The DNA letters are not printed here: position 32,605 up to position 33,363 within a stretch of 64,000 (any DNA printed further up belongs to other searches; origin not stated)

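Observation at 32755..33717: Spanin-like gene pair with an atypical outer partner lacking a lipobox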

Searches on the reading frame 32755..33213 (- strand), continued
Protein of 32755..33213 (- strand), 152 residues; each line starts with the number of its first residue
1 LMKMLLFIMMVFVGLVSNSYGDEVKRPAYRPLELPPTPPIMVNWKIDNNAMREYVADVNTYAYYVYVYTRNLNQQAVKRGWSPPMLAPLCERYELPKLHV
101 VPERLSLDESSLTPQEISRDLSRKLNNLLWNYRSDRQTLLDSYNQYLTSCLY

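Call 114: find_encoding_contigs(protein=P0140, flank=5000, max_places=1)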
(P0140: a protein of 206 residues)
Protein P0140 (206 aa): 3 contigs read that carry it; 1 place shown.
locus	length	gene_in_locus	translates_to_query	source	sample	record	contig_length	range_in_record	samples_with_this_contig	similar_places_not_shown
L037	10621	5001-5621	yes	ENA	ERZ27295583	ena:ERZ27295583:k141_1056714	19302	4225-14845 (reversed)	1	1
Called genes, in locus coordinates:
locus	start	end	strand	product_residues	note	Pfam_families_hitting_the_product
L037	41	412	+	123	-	-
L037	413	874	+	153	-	-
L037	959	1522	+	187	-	-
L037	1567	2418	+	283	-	PF01464:SLT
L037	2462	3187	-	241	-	PF23824:DUF7194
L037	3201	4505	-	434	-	-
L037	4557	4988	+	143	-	-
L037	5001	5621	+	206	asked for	-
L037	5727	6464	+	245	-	PF16473:Rv2179c-like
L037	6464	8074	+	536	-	PF00075:RNase_H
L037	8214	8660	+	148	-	-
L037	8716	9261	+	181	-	-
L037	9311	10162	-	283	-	-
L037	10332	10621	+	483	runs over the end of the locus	-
